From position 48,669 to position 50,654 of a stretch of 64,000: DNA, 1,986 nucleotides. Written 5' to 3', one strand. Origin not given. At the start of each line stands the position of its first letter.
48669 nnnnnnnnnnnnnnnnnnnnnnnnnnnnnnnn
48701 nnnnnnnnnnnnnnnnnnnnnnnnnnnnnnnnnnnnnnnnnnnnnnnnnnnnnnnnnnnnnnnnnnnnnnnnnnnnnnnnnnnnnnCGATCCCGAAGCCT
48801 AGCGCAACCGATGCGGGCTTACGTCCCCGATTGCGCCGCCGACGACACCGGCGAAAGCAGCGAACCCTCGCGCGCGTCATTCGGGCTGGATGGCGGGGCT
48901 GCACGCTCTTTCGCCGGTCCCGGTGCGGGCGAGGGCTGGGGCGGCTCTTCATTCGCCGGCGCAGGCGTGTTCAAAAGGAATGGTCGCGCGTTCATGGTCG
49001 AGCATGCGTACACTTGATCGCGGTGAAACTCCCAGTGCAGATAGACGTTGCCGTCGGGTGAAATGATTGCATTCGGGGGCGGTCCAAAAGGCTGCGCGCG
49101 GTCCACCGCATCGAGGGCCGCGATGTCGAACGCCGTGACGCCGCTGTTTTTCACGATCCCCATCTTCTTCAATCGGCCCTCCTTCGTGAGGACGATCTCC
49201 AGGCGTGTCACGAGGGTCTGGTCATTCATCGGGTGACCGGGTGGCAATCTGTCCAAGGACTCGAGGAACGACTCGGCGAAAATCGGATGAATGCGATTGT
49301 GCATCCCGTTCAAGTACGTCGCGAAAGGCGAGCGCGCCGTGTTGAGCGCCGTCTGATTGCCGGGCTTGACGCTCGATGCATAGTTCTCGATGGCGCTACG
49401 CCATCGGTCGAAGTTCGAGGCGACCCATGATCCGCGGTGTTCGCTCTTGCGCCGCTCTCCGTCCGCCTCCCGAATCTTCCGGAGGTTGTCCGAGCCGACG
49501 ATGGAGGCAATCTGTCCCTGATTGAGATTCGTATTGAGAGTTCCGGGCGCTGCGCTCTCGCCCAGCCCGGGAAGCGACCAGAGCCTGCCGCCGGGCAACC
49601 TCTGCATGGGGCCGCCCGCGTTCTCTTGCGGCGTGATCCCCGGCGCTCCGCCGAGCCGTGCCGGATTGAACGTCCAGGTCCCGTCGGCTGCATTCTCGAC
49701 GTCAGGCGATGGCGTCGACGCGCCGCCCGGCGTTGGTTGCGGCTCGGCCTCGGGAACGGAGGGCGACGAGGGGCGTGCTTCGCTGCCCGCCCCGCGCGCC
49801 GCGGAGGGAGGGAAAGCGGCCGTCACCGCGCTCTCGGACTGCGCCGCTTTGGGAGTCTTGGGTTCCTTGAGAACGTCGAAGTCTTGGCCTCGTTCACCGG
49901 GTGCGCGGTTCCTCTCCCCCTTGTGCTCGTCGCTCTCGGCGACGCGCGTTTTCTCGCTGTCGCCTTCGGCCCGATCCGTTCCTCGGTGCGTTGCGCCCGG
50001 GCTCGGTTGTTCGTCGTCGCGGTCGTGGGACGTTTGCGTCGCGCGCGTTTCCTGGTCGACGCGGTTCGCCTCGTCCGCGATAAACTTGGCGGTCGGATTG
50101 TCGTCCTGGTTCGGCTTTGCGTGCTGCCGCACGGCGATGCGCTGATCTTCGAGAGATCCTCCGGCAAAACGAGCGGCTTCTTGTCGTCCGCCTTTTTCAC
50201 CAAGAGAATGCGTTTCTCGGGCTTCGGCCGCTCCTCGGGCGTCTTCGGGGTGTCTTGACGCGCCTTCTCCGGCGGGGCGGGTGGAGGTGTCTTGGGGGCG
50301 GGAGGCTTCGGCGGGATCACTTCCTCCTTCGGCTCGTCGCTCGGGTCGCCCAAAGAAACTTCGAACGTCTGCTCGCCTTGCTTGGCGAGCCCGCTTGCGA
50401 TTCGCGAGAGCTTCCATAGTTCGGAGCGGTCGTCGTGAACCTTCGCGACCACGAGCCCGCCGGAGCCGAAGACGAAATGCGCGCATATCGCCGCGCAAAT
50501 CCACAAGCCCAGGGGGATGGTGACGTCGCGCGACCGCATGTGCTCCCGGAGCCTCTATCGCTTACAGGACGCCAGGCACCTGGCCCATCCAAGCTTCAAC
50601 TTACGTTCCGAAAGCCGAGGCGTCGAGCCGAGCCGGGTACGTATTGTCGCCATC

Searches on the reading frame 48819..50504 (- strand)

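Call 29: search_protein_families(library=pfam, proteins=[window:48819-50504:-], max_evalue=0.00001)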
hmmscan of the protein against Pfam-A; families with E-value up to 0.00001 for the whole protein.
window:48819-50504:- (561 aa): 2 families
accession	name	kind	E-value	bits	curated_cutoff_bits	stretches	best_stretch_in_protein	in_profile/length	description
PF13103.11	TonB_2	-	8.9e-08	32.6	22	1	427-477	22-72/85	TonB C terminal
PF03544.19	TonB_C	-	8.4e-06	26.6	24.6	0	433-479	18-63/79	Gram-negative bacterial TonB protein C-terminal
